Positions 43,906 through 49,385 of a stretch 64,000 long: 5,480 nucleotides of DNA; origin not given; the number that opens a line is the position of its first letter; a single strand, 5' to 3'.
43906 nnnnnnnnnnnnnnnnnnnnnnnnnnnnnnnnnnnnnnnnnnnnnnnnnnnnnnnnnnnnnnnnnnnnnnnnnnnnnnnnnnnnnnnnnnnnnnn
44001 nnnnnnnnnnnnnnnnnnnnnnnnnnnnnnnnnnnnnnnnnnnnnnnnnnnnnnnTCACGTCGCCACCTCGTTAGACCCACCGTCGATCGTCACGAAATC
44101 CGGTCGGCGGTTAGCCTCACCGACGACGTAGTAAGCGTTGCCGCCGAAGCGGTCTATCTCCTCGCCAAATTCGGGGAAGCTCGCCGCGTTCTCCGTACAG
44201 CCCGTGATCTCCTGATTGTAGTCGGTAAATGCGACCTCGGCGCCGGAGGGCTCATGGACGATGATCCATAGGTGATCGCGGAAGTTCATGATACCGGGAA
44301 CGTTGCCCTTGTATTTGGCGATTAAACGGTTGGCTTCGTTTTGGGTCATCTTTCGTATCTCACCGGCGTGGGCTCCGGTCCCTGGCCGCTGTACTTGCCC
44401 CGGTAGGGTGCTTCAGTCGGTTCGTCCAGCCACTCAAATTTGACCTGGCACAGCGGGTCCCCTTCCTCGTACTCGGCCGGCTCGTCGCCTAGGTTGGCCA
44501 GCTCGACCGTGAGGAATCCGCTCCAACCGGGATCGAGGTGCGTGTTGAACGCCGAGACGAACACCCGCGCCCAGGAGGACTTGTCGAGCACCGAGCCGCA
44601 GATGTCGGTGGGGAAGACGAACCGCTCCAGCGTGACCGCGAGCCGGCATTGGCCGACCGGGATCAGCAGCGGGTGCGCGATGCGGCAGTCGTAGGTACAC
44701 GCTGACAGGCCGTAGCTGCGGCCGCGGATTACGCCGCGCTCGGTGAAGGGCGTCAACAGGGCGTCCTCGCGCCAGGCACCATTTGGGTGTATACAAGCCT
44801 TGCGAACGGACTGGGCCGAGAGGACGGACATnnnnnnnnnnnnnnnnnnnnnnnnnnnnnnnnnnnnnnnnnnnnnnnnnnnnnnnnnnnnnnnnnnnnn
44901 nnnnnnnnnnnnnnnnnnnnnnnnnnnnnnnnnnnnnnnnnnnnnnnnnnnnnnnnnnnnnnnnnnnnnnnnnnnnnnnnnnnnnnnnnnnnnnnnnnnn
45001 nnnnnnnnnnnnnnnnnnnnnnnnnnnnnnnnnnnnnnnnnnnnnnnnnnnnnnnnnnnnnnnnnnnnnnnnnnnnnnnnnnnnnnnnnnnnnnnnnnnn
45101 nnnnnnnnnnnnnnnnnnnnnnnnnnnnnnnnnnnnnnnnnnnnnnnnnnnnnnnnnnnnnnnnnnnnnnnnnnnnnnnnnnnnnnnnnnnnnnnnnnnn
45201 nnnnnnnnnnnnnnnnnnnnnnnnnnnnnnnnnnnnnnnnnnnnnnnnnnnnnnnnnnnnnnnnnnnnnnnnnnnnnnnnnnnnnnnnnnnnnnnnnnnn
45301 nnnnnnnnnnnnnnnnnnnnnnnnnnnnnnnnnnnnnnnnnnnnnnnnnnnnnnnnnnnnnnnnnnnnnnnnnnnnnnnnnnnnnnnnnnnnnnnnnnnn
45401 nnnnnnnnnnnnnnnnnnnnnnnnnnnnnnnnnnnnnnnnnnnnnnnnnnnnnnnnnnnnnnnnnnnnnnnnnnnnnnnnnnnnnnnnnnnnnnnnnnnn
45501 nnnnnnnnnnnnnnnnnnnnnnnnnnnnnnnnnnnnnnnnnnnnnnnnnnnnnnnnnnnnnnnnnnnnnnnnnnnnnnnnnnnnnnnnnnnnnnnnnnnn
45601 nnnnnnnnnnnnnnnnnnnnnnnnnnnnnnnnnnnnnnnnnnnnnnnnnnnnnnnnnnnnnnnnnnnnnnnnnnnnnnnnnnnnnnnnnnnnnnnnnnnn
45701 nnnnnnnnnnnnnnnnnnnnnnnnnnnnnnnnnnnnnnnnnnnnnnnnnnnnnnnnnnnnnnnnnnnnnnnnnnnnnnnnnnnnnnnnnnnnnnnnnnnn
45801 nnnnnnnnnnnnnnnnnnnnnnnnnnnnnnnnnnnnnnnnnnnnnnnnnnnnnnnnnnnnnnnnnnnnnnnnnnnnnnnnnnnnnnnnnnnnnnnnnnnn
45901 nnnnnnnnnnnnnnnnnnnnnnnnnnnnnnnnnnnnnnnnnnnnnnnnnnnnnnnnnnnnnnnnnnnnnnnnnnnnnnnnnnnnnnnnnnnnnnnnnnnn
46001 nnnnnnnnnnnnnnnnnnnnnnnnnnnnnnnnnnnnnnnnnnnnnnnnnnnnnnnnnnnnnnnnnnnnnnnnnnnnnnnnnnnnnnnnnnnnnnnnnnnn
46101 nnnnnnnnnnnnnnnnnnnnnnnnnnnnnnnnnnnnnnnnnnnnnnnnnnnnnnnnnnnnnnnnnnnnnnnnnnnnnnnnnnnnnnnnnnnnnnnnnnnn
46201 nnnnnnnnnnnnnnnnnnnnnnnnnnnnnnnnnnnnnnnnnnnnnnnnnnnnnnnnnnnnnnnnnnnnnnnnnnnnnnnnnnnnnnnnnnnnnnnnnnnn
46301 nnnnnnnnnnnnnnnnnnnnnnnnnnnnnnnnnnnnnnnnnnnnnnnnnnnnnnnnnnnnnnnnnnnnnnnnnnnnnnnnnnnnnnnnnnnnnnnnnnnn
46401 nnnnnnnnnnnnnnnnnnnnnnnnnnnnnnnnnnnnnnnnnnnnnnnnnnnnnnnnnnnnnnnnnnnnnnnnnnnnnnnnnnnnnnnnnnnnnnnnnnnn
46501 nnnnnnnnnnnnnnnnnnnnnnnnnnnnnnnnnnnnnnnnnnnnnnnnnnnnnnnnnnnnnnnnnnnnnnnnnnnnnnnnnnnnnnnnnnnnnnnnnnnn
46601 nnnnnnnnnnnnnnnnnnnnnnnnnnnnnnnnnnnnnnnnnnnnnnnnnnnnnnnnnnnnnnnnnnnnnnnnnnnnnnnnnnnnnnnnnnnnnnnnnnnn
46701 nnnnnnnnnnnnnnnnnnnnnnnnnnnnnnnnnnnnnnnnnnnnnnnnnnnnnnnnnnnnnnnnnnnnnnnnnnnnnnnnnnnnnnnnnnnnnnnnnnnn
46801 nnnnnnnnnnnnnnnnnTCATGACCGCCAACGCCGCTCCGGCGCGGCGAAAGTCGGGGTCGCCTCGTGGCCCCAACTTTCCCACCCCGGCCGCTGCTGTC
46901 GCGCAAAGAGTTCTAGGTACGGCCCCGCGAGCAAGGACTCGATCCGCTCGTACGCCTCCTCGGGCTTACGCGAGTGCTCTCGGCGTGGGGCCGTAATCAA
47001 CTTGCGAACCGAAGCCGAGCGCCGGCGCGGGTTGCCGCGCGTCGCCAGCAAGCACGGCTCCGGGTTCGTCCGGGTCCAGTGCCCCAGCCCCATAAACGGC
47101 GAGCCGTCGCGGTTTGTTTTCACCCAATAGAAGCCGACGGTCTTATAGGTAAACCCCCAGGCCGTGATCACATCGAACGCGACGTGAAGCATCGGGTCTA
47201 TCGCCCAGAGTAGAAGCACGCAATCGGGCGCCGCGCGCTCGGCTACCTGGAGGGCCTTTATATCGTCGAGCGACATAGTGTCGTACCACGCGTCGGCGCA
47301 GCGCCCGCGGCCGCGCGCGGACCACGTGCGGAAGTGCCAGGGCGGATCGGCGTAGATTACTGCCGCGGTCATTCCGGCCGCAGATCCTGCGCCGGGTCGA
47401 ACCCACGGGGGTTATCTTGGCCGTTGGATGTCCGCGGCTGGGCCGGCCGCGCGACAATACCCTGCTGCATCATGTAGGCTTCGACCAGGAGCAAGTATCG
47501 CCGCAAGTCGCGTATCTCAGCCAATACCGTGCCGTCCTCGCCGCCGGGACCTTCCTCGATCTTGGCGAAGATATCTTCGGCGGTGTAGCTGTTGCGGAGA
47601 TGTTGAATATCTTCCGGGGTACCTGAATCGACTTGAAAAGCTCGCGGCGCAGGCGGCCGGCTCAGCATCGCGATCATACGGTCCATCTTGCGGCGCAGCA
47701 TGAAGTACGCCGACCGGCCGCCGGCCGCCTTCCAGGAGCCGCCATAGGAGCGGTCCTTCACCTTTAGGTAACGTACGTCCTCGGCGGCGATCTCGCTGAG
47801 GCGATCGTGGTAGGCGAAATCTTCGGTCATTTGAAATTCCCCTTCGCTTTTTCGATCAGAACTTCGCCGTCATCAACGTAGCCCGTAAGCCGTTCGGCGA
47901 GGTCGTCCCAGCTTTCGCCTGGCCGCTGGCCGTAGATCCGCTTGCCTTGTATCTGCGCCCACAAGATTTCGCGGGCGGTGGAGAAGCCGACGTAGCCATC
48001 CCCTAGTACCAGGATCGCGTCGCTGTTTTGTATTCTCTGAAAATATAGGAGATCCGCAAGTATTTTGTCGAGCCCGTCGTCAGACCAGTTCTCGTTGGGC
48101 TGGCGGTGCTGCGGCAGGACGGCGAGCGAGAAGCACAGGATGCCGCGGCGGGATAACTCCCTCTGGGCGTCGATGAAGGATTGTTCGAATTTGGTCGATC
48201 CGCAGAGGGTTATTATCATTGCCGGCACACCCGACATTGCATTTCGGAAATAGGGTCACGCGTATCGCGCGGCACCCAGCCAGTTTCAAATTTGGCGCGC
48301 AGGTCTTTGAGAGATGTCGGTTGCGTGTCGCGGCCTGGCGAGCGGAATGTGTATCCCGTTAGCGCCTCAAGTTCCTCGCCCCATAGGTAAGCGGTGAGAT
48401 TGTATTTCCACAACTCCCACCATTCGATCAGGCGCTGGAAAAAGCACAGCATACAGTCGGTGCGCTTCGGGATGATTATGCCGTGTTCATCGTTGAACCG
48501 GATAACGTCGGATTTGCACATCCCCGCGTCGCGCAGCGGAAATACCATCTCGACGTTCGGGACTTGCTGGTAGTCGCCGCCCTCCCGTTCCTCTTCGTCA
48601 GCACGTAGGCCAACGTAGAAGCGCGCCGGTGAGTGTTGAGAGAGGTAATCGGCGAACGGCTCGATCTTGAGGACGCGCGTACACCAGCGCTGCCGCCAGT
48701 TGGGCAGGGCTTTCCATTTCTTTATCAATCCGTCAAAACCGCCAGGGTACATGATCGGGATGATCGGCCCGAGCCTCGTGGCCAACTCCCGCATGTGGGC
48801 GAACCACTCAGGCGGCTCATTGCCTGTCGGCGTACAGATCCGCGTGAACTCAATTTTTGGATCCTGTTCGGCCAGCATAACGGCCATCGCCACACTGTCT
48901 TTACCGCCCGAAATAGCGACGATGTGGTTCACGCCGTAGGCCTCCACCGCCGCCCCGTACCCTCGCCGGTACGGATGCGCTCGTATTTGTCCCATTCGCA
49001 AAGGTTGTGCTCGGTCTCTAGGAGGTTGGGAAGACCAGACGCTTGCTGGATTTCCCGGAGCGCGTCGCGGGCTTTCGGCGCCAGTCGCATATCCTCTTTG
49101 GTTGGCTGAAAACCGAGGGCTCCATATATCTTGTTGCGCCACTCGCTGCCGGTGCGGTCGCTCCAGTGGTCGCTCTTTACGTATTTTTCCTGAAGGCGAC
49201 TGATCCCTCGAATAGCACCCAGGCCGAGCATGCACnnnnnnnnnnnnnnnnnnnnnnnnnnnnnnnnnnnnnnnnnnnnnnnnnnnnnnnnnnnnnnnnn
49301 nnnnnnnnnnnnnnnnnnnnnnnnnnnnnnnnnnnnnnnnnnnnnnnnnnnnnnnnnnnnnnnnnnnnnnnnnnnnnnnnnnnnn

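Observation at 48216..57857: Thymidine-hypermodification-like gene cluster with duplicated kinases and duplicated pyrophosphorylase-like proteins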

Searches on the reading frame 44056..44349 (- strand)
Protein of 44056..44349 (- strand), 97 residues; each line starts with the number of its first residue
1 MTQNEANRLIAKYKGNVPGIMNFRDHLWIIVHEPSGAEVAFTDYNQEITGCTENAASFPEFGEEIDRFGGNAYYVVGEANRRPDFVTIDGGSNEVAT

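Call 4: search_protein_families(library=pfam, proteins=[window:44056-44349:-], max_evalue=0.01)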
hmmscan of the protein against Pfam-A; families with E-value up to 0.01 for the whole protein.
window:44056-44349:- (97 aa): 1 family
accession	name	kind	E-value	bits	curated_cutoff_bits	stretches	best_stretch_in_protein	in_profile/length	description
PF25418.1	DUF7890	-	0.01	15.9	26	0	1-25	9-31/47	Domain of unknown function (DUF7890)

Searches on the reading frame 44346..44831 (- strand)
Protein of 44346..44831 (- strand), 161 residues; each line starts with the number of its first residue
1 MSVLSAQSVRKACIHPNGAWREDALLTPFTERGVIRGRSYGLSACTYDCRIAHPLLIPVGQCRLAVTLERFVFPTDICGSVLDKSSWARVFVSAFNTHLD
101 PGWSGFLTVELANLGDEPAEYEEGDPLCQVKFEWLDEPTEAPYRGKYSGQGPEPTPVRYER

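Call 4: search_protein_families(library=pfam, proteins=[window:44346-44831:-], max_evalue=0.01)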
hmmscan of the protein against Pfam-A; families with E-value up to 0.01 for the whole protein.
window:44346-44831:- (161 aa): 1 family
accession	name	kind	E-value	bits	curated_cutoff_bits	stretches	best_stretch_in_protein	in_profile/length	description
PF22769.1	DCD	-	2.1e-16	60.8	27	1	54-133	70-151/153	dCTP deaminase-like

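Call 75: search_protein_families(library=ncbifam, proteins=[window:44346-44831:-], max_evalue=0.001)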
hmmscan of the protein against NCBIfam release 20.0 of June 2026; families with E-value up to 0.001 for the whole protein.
window:44346-44831:- (161 aa): 1 family
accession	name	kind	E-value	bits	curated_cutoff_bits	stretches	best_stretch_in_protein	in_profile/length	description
TIGR02274.1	dCTP_deam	equivalog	3e-20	72.7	92.8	1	52-150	69-172/180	dCTP deaminase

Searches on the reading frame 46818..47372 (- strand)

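Call 4: search_protein_families(library=pfam, proteins=[window:46818-47372:-], max_evalue=0.01)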
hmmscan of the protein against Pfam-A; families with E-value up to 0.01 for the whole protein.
window:46818-47372:- (184 aa): 1 family
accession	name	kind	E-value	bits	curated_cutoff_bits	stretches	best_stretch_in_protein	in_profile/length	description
PF05063.20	MT-A70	-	1.2e-29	103.9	23.9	1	4-170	2-172/172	MT-A70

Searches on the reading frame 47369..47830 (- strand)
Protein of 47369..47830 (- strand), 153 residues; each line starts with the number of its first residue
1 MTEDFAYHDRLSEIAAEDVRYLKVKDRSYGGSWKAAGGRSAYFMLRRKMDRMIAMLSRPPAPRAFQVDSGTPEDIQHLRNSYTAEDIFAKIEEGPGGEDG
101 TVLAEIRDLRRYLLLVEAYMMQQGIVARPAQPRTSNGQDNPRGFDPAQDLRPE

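Call 4: search_protein_families(library=pfam, proteins=[window:47369-47830:-], max_evalue=0.01)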
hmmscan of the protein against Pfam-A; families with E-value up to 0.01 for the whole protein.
window:47369-47830:- (153 aa): 0 families

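Call 18: search_protein_families(library=phrogs, proteins=[window:47369-47830:-], max_evalue=0.001)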
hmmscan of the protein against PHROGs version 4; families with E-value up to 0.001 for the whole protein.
window:47369-47830:- (153 aa): 0 families

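Call 54: search_protein_families(library=pfam, proteins=[window:47369-47830:-], max_evalue=5)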
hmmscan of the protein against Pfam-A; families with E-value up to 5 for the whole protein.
window:47369-47830:- (153 aa): 0 families

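Call 85: find_homologous_proteins(query=window:47369-47830:-, max_evalue=0.001)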
Query window:47369-47830:- (153 aa): 89 proteins with E <= 0.001 among 122 candidates.
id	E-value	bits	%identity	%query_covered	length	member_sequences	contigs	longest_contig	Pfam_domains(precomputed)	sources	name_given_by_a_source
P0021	1.4e-80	287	100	85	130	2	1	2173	-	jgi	jgi:hypothetical protein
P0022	3.8e-76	272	80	100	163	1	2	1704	-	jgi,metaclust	jgi:hypothetical protein|metaclust:\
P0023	3.3e-45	172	58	97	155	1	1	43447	-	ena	-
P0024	2.8e-43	165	63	85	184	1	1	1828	-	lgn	-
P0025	2.6e-41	159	54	92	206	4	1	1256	-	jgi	-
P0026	2.5e-40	156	59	85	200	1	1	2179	-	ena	-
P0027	5.0e-40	155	58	85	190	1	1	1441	-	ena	-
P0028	1.4e-38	150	55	93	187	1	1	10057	-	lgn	-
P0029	6.4e-38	148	49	95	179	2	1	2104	-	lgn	-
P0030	1.1e-37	147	56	88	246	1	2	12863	-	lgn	-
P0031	1.3e-37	147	56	83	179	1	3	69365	-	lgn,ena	-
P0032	1.6e-37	147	56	84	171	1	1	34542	-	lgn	-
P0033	1.9e-37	147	57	76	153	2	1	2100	-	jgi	jgi:hypothetical protein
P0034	2.2e-37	146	51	99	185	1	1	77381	-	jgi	jgi:hypothetical protein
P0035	4.1e-37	145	53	85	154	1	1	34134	-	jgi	jgi:hypothetical protein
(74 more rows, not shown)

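Call 89: predict_structure(alignment_id=A8)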
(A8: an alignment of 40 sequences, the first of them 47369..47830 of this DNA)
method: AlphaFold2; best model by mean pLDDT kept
length: 153 residues; sequences in the alignment: 40
mean_pLDDT: 90.4   pTM: 0.77
mean pLDDT of the five models: 90.4, 90.1, 89.6, 88.4, 87.9
residues with pLDDT >= 90: 125; 70-90: 6; 50-70: 22; < 50: 0
segments of 3 or more residues with pLDDT < 50: none
pLDDT, mean of each block of 10 residues (from residue 1): 90 97 93 93 97 98 94 96 98 96 98 97 96 63 61 62
secondary structure, 60 per line:
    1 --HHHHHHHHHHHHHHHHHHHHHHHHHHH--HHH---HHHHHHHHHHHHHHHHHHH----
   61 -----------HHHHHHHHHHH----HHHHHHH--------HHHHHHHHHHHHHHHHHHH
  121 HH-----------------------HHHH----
elements in order: H3-29 H38-56 H72-82 H87-93 H102-122 H146-149

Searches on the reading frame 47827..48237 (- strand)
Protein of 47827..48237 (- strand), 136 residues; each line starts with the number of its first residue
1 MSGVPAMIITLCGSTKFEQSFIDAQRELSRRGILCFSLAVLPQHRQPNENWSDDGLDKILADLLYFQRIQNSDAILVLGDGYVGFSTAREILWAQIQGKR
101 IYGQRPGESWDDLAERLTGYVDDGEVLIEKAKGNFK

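Call 4: search_protein_families(library=pfam, proteins=[window:47827-48237:-], max_evalue=0.01)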
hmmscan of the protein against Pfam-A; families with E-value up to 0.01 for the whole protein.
window:47827-48237:- (136 aa): 0 families

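Call 18: search_protein_families(library=phrogs, proteins=[window:47827-48237:-], max_evalue=0.001)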
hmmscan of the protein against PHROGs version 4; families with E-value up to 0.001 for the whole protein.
window:47827-48237:- (136 aa): 0 families

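Call 54: search_protein_families(library=pfam, proteins=[window:47827-48237:-], max_evalue=5)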
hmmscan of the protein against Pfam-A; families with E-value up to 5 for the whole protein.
window:47827-48237:- (136 aa): 0 families

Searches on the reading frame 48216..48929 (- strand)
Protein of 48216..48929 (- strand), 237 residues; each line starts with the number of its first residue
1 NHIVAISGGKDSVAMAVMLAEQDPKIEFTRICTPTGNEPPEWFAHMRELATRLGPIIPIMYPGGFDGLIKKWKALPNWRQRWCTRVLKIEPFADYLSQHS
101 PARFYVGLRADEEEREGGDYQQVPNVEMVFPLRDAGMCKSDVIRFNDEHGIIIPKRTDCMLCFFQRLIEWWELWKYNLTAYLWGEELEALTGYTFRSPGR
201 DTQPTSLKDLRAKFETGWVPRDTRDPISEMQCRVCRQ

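Call 47: search_dna_similar(query=window:48216-48929:-, collection=phages, mode=protein, max_rows=30, max_evalue=0.00001)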
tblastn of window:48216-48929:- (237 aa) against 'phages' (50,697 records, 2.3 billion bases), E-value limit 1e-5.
Records with a match: 15; places in all: 15; records where one place covers at least 80% of the query: 5.
Best place of each record, by identity: <60% 15.
By first word of the organism name: Dunaliella 2; Oscillospiraceae 2; Bacteriophage 2; Cellulophaga 2; Acutalibacteraceae 1; Oscillospirales 1; Phage 1; Microcystis 1; Bacteroides 1; Vibrio 1; and 1 more.
By host as written in the record: - 3; Dunaliella viridis var. palmelloides Teodoresco (Chlorophyta) 2; Oscillospiraceae 2; Cellulophaga baltica #19 2; Acutalibacteraceae 1; Oscillospirales 1; Microcystis aeruginosa 1; Bacteroides koreensis HM3 1; and 2 more.
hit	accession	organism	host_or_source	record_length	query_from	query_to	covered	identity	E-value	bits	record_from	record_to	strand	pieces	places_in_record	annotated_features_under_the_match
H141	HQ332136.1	Dunaliella viridis virus SI2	Dunaliella viridis var. palmelloides ...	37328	1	235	99%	43.7%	3e-52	187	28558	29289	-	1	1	phosphoadenosine phosphosulfate reductase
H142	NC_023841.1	Dunaliella viridis virus SI2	Dunaliella viridis var. palmelloides ...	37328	1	235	99%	43.7%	3e-52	187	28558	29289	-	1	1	phosphoadenosine phosphosulfate reductase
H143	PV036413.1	Acutalibacteraceae phage NatCom_991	Acutalibacteraceae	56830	2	214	90%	30.1%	6e-10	64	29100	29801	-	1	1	hypothetical protein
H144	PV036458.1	Oscillospirales phage IMGVR 15609780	Oscillospirales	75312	2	215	90%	27.3%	2e-8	60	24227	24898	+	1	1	hypothetical protein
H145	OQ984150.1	Phage C72C1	-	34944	1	201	85%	28.8%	5e-8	59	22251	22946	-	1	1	phosphoadenosine phosphosulfate reductase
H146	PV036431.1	Oscillospiraceae phage NatCom_21982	Oscillospiraceae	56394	2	176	74%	27.6%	1e-7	58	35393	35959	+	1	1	phosphoadenosine phosphosulfate reductase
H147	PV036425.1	Oscillospiraceae phage NatCom_11393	Oscillospiraceae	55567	2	176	74%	27.1%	1e-7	57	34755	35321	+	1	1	phosphoadenosine phosphosulfate reductase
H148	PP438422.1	Microcystis phage Mae-JY30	Microcystis aeruginosa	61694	4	165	68%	28.1%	7e-8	58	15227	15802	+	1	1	putative NinC-like recombination protein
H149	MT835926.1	Bacteriophage sp.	human fecal samples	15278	2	133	56%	33.1%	2e-13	75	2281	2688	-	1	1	record has no annotation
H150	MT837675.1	Bacteriophage sp.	human fecal samples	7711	3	114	47%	34.2%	3e-7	56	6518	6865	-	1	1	record has no annotation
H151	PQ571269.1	Bacteroides phage BKO1-TP3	Bacteroides koreensis HM3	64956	3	114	47%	32.5%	4e-7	56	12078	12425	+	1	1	phosphoadenosine phosphosulfate reductase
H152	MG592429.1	Vibrio phage 1.047.O._10N.286.55.F2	Vibrio cyclitrophicus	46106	3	131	54%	27.8%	4e-7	56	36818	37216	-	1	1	phosphoadenosine phosphosulfate reductase family protein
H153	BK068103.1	Porphyromonas phage phage022a_WW2931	Porphyromonas gingivalis WW2931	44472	3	113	47%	32.2%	7e-8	58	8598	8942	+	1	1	PAPS reductase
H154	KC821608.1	Cellulophaga phage phi19:3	Cellulophaga baltica #19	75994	48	166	50%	28.4%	4e-6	53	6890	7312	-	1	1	hypothetical protein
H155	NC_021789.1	Cellulophaga phage phi19:3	Cellulophaga baltica #19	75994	48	166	50%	28.4%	4e-6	53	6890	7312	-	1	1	phosphoadenosine phosphosulfate reductase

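Call 49: get_annotated_region(hit=H142, flank=7000)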
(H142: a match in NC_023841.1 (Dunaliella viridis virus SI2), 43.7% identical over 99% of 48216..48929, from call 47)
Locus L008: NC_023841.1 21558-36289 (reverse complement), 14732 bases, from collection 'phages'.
description: Dunaliella viridis virus SI2 genomic sequence.
organism: Dunaliella viridis virus SI2 (NCBI taxid 754069)
taxonomy: Viruses; Duplodnaviria; Heunggongvirae; Uroviricota; Caudoviricetes
host: Dunaliella viridis var. palmelloides Teodoresco (Chlorophyta); source: Crimea, Black Sea near Sevastopol, Martinova Bay; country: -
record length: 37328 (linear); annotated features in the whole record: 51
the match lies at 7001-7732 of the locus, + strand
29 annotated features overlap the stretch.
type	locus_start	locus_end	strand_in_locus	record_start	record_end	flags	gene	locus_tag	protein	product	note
CDS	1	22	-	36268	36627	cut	-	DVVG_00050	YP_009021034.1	hypothetical protein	-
CDS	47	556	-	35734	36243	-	-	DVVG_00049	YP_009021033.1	hypothetical protein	-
CDS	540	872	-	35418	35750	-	-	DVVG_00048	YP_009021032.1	hypothetical protein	-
CDS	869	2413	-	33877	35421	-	-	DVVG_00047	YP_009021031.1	hypothetical protein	-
CDS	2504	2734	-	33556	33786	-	-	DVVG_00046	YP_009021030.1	hypothetical protein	-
CDS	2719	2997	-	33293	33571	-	-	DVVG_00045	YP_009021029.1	hypothetical protein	-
CDS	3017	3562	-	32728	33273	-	-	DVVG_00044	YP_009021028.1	hypothetical protein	-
CDS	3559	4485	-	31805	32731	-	-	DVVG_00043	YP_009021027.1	hypothetical protein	-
CDS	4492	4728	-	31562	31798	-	-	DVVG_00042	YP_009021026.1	hypothetical protein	-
CDS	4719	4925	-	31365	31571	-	-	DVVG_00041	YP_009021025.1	hypothetical protein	-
CDS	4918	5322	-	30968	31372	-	-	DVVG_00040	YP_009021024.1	cytosine methylase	-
CDS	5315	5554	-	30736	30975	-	-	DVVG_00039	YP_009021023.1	hypothetical protein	-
CDS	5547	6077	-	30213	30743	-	-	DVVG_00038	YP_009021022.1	hypothetical protein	-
CDS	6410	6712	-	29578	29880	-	-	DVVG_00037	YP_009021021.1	hypothetical protein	-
CDS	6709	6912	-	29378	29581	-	-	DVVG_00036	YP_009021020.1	hypothetical protein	-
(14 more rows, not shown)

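Call 75: search_protein_families(library=ncbifam, proteins=[window:48216-48929:-], max_evalue=0.001)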
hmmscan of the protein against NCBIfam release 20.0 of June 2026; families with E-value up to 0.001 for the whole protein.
window:48216-48929:- (237 aa): 5 families
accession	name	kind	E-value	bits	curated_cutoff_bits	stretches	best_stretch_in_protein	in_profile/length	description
NF006351.0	PRK08576.1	equivalog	3.6e-06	25.8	290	1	3-115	238-345/436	hypothetical protein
NF010367.0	PRK13795.1-2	equivalog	1e-05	24.2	456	1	3-110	246-353/584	hypothetical protein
NF006327.0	PRK08557.1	equivalog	1.3e-05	24.2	366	1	5-103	187-282/415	hypothetical protein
NF010369.0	PRK13795.1-4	equivalog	0.00047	18.5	1086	1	4-103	256-357/633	hypothetical protein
NF010368.0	PRK13795.1-3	equivalog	0.00067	18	588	0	4-98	252-344/635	hypothetical protein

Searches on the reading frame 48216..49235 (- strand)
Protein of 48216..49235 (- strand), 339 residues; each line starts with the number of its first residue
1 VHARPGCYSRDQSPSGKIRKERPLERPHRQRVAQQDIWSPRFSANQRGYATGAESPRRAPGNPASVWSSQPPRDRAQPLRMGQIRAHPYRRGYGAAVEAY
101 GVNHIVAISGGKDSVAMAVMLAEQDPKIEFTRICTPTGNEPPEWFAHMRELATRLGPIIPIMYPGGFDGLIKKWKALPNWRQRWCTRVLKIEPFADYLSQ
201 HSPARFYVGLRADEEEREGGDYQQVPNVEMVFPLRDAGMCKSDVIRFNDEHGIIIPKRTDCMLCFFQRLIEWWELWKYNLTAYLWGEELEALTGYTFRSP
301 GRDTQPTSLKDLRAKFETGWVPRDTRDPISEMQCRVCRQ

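Call 4: search_protein_families(library=pfam, proteins=[window:48216-49235:-], max_evalue=0.01)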
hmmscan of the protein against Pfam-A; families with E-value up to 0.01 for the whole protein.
window:48216-49235:- (339 aa): 1 family
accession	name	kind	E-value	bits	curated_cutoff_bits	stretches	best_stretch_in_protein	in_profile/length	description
PF01507.26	PAPS_reduct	-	3.3e-08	34.2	22.5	1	104-217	2-115/175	Phosphoadenosine phosphosulfate reductase domain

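Call 18: search_protein_families(library=phrogs, proteins=[window:48216-49235:-], max_evalue=0.001)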
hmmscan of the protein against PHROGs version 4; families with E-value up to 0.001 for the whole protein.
window:48216-49235:- (339 aa): 2 families
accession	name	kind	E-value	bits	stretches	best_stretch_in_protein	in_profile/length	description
phrog_424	-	moron, auxiliary metabolic gene and host takeover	3.8e-31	109.6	1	102-337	161-413/460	phosphoadenosine phosphosulfate reductase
phrog_15238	-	unknown function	2.4e-06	28.6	1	97-160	7-69/215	-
